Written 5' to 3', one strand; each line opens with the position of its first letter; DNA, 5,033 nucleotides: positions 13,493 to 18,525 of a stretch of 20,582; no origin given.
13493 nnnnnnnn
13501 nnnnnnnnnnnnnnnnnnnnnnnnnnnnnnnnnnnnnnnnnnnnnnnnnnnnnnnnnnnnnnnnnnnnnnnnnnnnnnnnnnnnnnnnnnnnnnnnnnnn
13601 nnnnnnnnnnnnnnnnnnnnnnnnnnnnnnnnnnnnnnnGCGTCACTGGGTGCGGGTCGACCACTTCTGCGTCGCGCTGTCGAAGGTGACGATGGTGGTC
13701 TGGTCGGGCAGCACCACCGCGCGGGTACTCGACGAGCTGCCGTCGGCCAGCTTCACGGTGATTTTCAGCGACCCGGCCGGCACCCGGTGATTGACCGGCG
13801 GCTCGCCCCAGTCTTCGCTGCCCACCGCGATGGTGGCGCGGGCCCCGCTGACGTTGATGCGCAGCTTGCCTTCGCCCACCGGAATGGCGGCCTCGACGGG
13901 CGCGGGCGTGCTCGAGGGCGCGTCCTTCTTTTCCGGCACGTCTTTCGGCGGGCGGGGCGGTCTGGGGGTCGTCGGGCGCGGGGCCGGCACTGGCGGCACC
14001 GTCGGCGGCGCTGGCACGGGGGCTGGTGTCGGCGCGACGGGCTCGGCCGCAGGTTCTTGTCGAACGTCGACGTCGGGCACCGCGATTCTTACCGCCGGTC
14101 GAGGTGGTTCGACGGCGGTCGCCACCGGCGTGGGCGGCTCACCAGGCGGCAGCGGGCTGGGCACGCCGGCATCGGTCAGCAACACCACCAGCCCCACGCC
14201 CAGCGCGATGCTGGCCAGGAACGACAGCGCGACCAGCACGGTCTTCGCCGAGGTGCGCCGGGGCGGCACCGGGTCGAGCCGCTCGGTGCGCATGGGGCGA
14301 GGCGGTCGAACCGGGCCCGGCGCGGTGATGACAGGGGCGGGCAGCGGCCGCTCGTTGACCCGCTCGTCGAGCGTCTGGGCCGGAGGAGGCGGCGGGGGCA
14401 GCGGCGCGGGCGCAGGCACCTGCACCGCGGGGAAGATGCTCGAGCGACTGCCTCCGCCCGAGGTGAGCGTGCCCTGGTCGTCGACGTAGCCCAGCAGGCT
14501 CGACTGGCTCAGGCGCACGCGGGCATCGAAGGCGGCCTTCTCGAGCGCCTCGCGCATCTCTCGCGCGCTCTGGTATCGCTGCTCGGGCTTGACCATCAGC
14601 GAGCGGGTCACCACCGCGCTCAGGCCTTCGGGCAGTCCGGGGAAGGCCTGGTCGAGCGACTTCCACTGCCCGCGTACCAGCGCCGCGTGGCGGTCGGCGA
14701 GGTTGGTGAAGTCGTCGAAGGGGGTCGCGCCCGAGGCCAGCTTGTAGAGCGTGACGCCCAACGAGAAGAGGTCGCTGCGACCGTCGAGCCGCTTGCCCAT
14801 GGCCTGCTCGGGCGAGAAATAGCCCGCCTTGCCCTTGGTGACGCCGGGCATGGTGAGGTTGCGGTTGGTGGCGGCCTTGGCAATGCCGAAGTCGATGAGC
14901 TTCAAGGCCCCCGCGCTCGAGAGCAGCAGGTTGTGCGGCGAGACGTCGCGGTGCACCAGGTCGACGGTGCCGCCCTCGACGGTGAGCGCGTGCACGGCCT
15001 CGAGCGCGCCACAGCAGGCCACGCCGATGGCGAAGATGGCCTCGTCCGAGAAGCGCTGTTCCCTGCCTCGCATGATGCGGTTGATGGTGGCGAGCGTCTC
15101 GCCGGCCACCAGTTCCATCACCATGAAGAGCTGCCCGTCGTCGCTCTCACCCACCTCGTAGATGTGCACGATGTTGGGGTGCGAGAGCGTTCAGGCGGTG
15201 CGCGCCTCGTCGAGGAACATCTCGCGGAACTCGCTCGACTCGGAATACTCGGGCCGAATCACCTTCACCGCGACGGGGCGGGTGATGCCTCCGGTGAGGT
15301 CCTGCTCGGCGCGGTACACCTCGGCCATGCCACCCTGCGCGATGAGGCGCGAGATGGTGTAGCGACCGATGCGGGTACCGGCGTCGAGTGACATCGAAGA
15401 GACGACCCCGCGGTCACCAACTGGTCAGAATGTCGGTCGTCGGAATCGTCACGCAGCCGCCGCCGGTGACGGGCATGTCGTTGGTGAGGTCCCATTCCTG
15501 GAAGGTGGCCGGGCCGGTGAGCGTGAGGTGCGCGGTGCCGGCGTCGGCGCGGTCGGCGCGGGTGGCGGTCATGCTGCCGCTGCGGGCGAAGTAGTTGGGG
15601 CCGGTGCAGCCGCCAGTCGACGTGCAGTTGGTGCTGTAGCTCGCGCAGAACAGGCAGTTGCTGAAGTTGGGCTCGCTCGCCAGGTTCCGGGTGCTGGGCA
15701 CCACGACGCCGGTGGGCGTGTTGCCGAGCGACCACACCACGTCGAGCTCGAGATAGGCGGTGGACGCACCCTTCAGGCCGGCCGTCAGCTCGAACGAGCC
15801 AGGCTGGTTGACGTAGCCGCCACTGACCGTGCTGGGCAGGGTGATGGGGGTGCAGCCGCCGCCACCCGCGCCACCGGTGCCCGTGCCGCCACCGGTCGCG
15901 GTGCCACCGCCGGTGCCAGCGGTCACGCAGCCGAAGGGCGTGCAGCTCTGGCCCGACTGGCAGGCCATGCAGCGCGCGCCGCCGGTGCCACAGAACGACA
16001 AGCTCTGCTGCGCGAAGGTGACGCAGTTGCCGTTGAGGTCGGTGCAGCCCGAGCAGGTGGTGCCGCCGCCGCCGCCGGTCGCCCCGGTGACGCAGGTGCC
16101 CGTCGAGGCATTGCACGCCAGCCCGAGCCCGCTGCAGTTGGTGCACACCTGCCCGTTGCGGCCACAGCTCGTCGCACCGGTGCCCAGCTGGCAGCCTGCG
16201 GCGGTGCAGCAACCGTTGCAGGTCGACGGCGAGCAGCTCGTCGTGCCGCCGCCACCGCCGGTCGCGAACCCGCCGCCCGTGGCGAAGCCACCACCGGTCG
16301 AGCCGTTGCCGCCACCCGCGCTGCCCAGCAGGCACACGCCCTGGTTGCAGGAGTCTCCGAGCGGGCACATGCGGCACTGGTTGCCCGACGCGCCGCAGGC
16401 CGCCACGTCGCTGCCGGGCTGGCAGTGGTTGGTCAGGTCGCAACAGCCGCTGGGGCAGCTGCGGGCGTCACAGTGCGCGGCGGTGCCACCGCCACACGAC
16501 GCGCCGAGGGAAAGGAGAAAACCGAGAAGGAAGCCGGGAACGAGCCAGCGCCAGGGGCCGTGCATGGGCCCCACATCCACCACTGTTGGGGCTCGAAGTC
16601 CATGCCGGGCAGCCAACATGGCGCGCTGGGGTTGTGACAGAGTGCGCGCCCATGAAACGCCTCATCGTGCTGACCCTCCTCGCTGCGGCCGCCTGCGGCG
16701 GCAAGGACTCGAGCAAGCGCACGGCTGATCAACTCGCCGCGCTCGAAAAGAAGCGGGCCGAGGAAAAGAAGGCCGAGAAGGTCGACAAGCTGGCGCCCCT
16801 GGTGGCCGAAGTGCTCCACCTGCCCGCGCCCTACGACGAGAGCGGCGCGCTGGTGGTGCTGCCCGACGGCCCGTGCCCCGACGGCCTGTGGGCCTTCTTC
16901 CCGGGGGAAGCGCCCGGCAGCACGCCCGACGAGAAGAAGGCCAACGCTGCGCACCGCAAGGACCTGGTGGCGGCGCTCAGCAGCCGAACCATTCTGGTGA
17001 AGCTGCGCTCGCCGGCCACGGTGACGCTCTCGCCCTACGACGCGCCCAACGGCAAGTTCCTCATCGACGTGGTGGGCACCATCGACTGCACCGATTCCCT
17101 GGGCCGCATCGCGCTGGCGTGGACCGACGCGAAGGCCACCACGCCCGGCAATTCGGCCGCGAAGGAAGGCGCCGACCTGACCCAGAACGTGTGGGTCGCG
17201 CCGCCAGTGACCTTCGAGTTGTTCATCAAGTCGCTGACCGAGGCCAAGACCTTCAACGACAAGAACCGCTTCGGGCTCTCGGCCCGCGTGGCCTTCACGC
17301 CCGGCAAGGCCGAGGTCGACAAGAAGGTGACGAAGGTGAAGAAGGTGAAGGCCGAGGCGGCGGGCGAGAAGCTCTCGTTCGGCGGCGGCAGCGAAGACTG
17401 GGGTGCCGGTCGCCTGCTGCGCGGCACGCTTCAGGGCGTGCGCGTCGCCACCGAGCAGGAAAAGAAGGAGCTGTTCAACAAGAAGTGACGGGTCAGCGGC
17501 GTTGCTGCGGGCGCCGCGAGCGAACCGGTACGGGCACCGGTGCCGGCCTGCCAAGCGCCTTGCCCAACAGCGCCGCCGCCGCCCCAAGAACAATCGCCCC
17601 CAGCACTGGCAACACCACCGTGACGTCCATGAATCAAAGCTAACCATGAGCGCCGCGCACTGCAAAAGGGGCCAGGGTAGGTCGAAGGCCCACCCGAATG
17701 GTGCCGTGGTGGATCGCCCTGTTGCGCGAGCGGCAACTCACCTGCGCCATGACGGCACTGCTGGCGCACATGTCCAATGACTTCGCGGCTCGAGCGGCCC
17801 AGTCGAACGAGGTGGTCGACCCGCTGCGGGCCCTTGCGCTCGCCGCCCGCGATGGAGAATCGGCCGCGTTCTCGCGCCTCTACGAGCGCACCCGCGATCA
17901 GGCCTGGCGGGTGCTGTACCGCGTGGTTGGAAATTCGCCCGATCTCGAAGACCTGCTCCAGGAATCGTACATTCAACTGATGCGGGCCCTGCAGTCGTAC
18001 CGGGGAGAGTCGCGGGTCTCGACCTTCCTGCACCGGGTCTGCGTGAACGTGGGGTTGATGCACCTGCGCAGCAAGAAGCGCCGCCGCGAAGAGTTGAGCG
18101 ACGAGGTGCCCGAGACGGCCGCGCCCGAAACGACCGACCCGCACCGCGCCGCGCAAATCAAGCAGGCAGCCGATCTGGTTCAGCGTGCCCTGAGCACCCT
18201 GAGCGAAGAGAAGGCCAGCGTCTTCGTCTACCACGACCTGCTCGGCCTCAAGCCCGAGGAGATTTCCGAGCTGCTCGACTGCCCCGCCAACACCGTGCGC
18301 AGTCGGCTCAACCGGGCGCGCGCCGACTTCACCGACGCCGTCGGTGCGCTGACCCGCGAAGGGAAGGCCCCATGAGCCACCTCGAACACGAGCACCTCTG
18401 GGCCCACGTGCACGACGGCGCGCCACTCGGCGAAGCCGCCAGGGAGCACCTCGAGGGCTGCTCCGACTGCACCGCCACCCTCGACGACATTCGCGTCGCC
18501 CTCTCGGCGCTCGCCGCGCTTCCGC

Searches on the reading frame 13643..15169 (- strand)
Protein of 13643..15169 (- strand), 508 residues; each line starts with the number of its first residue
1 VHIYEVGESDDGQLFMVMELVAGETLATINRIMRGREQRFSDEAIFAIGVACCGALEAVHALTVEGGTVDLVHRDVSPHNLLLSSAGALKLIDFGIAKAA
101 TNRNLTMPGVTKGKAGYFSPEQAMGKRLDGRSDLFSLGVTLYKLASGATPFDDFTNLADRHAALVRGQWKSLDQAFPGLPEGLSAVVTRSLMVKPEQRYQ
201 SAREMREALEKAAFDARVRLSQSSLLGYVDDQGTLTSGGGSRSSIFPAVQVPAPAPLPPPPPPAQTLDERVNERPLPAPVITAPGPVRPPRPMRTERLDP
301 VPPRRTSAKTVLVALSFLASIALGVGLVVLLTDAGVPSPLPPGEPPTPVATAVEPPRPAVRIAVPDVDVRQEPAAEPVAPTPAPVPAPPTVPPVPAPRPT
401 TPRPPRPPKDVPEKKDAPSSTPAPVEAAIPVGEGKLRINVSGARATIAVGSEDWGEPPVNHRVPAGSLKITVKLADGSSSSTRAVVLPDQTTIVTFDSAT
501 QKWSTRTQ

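Call 57: search_protein_families(library=pfam, proteins=[window:13643-15169:-], max_evalue=0.001)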
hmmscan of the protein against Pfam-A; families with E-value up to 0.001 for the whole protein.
window:13643-15169:- (508 aa): 2 families
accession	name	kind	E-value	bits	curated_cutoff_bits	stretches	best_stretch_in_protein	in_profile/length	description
PF00069.31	Pkinase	-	6.8e-24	85.1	31.7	1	10-202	69-254/263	Protein kinase domain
PF07714.23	PK_Tyr_Ser-Thr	-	1.1e-15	58.1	23.1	1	10-200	72-250/258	Protein tyrosine and serine/threonine kinase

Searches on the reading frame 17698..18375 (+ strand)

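Call 57: search_protein_families(library=pfam, proteins=[window:17698-18375:+], max_evalue=0.001)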
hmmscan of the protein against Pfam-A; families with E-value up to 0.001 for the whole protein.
window:17698-18375:+ (225 aa): 5 families
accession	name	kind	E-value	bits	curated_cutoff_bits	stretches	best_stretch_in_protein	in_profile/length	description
PF04542.20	Sigma70_r2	-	3.7e-15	55.9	24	1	61-129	1-71/71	Sigma-70 region 2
PF08281.18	Sigma70_r4_2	-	3.4e-14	52.7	25.7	1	160-209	3-52/54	Sigma-70, region 4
PF07638.17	Sigma70_ECF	-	3.6e-05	24.2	21.1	1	53-213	14-181/185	ECF sigma factor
PF04545.22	Sigma70_r4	-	0.00015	21.7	24.1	1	164-208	1-45/50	Sigma-70, region 4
PF13384.12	HTH_23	-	0.00071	19.8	24.6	0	171-206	6-40/50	Homeodomain-like domain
